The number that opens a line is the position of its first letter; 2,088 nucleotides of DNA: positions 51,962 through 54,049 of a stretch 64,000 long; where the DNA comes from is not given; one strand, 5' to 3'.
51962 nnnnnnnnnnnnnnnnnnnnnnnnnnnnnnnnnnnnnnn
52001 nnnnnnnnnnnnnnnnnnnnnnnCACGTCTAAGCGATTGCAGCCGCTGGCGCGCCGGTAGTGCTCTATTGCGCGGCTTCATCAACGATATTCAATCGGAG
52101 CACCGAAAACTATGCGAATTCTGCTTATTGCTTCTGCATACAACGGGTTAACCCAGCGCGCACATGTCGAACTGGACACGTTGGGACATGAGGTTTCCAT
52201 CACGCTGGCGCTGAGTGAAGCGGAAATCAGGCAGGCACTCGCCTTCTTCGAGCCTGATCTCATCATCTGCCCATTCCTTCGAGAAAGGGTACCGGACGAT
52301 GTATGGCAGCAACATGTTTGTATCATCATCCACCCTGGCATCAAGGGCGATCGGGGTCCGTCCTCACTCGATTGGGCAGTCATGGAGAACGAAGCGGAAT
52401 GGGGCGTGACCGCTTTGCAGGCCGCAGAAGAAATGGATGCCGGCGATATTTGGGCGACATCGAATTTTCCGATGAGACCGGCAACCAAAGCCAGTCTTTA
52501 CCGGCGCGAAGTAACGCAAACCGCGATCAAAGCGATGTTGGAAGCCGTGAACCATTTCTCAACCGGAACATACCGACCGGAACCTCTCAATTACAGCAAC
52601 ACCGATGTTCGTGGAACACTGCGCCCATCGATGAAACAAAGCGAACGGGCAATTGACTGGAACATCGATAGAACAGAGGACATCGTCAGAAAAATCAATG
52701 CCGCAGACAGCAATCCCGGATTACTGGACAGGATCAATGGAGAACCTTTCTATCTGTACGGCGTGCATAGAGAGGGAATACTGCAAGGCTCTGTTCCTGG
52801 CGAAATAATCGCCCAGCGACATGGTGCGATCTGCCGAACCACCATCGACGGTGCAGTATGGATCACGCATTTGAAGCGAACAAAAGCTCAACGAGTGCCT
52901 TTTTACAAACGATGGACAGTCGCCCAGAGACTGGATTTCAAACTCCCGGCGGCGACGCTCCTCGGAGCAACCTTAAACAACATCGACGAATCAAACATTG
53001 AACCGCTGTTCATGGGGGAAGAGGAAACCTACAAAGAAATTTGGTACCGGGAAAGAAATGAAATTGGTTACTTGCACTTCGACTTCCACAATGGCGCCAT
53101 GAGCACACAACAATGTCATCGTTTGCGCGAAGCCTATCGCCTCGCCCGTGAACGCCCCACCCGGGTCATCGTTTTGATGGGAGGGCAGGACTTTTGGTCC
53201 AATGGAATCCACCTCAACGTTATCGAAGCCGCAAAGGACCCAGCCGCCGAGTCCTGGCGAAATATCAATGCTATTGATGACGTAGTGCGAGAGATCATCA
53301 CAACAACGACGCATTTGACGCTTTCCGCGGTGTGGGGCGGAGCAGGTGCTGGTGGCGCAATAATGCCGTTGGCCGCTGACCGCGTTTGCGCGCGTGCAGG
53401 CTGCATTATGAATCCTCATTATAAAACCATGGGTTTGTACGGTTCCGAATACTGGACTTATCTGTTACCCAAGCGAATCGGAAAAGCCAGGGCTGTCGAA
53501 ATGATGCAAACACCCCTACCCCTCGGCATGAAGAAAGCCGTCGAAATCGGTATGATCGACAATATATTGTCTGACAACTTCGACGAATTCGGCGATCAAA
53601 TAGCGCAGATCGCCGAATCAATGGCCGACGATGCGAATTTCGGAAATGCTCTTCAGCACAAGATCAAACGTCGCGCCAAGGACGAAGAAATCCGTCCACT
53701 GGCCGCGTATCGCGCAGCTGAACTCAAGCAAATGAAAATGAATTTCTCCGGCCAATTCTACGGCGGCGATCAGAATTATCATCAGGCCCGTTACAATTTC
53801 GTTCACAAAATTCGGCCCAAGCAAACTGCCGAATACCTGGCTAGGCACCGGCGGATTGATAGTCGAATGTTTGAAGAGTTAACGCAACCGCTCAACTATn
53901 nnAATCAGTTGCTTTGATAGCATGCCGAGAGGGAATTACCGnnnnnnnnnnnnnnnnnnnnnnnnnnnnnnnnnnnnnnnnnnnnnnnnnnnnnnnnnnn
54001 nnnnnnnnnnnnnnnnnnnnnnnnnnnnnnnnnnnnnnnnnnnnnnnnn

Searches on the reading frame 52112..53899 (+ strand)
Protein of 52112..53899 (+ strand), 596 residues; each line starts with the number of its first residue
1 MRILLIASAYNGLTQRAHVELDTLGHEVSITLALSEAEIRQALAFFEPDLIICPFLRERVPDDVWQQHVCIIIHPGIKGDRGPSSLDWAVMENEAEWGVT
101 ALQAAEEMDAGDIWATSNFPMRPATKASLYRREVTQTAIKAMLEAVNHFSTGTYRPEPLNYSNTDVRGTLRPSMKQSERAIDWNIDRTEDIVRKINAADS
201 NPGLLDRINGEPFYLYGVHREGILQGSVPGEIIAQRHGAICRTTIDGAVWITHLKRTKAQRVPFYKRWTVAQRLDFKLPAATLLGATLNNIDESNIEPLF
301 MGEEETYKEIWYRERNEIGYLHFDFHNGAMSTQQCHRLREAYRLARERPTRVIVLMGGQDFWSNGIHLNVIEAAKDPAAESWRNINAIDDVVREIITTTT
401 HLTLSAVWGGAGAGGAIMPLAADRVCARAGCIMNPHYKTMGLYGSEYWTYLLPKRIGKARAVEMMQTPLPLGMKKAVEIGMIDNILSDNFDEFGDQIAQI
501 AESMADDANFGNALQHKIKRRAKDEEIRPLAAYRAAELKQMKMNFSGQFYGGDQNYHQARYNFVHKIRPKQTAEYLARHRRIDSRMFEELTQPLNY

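Call 3: search_protein_families(library=pfam, proteins=[window:52112-53899:+], max_evalue=1)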
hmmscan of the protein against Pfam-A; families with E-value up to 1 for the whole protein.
window:52112-53899:+ (596 aa): 4 families
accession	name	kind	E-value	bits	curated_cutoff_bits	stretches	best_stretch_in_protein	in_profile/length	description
PF00378.25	ECH_1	-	7.3e-19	68.5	27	1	327-540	17-223/251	Enoyl-CoA hydratase/isomerase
PF02911.23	Formyl_trans_C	-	2.5e-10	40.9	21.1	1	174-261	2-89/100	Formyl transferase, C-terminal domain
PF00551.24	Formyl_trans_N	-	7.1e-09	36.1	26.1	1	34-146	66-181/181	Formyl transferase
PF10234.14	Cluap1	-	0.16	11.7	25.8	1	473-569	157-250/268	Clusterin-associated protein-1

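Call 4: search_protein_families(library=ncbifam, proteins=[window:52112-53899:+], max_evalue=1)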
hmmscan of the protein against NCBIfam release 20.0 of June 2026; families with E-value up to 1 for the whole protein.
window:52112-53899:+ (596 aa): 52 families (the best 25 are shown)
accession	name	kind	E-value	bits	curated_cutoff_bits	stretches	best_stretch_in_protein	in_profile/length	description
TIGR02280.1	PaaB1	equivalog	1.8e-15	57.2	345.15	1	336-522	29-213/256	2-(1,2-epoxy-1,2-dihydrophenyl)acetyl-CoA isomerase PaaG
TIGR00460.1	fmt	equivalog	1.8e-13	50.3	201.5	1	70-256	104-289/315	methionyl-tRNA formyltransferase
NF046063.1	oxepin_alt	equivalog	3.8e-13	49.5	300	1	327-544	21-234/254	oxepin-CoA hydrolase, alternative type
NF005804.0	PRK07659.1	equivalog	1.8e-12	47.3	311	1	328-497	28-195/260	enoyl-CoA hydratase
NF004635.0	PRK05981.1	equivalog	5.2e-12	45.8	351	1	307-521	3-222/266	enoyl-CoA hydratase/isomerase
NF006107.0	PRK08258.1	equivalog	7.9e-12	45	330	1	338-527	49-239/277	enoyl-CoA hydratase family protein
NF005803.0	PRK07658.1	equivalog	2.2e-10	40.4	313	1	329-511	24-203/257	enoyl-CoA hydratase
NF005414.0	PRK06988.1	equivalog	1.2e-09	37.6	316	1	33-260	63-291/311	formyltransferase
NF005498.0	PRK07112.1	equivalog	1.4e-09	37.9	250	1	305-488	4-186/258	enoyl-CoA hydratase/isomerase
NF004519.0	PRK05864.1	equivalog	1.6e-09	37.5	337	1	344-513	49-221/276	enoyl-CoA hydratase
NF005700.0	PRK07511.1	subfamily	2.6e-09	37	274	1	329-542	26-235/260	enoyl-CoA hydratase family protein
NF006699.0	PRK09245.1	subfamily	5.6e-09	35.6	354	1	335-528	33-229/266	crotonase/enoyl-CoA hydratase family protein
NF004525.0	PRK05870.1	equivalog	8e-09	35.8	285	1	329-503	26-198/249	enoyl-CoA hydratase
NF051848.1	EnCoAHydtEchA19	equivalog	1.2e-08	34.8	400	1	329-511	23-204/258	enoyl-CoA hydratase EchA19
NF006007.0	PRK08138.1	subfamily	4.7e-08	32.7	355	1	337-540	39-233/261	enoyl-CoA hydratase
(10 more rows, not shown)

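Call 45: search_solved_structures(query=window:52112-53899:+, max_evalue=0.00001, show_alignments=1)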
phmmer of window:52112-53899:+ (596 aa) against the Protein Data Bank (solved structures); distinct sequences matched with E-value up to 0.00001: 26.
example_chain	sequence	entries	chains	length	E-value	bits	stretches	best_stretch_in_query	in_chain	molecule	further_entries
6j0p_A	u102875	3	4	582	2.6e-157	528.2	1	1-583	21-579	Hydrogenase regulation HoxX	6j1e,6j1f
6j1i_A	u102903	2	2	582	2.4e-156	525.1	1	1-583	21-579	Hydrogenase regulation HoxX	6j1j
6j1g_A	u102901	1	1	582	5.1e-156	523.9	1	1-583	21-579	Hydrogenase regulation HoxX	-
6j1f_B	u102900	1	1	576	6.4e-156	523.6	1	1-580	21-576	Hydrogenase regulation HoxX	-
6j1h_A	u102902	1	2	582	1.6e-153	515.7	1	1-583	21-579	Hydrogenase regulation HoxX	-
4iqf_A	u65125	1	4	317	1.4e-10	43.7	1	19-262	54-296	Methionyl-tRNA formyltransferase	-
4qpc_A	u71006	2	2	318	1.9e-10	43.3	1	48-218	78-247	10-formyltetrahydrofolate dehydrogenase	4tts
4qpd_A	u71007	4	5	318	2e-10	43.2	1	48-218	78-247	10-formyltetrahydrofolate dehydrogenase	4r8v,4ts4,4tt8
1s3i_A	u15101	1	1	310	8.4e-09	37.8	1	48-213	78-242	10-formyltetrahydrofolate dehydrogenase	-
3pea_A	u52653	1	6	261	9.7e-09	37.6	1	328-505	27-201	Enoyl-CoA hydratase/isomerase family protein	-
7rlt_A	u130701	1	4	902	6.8e-08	34.8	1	48-212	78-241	Cytosolic 10-formyltetrahydrofolate dehydrogenase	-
7rlu_A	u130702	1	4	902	6.9e-08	34.8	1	48-212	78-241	Cytosolic 10-formyltetrahydrofolate dehydrogenase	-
4jyl_A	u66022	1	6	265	4.4e-07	32.1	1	330-489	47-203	Enoyl-CoA hydratase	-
1nzy_B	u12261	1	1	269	5.5e-07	31.8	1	322-502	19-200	4-CHLOROBENZOYL COENZYME A DEHALOGENASE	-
1jxz_A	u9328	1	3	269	5.9e-07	31.7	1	322-502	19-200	4-chlorobenzoyl Coenzyme A dehalogenase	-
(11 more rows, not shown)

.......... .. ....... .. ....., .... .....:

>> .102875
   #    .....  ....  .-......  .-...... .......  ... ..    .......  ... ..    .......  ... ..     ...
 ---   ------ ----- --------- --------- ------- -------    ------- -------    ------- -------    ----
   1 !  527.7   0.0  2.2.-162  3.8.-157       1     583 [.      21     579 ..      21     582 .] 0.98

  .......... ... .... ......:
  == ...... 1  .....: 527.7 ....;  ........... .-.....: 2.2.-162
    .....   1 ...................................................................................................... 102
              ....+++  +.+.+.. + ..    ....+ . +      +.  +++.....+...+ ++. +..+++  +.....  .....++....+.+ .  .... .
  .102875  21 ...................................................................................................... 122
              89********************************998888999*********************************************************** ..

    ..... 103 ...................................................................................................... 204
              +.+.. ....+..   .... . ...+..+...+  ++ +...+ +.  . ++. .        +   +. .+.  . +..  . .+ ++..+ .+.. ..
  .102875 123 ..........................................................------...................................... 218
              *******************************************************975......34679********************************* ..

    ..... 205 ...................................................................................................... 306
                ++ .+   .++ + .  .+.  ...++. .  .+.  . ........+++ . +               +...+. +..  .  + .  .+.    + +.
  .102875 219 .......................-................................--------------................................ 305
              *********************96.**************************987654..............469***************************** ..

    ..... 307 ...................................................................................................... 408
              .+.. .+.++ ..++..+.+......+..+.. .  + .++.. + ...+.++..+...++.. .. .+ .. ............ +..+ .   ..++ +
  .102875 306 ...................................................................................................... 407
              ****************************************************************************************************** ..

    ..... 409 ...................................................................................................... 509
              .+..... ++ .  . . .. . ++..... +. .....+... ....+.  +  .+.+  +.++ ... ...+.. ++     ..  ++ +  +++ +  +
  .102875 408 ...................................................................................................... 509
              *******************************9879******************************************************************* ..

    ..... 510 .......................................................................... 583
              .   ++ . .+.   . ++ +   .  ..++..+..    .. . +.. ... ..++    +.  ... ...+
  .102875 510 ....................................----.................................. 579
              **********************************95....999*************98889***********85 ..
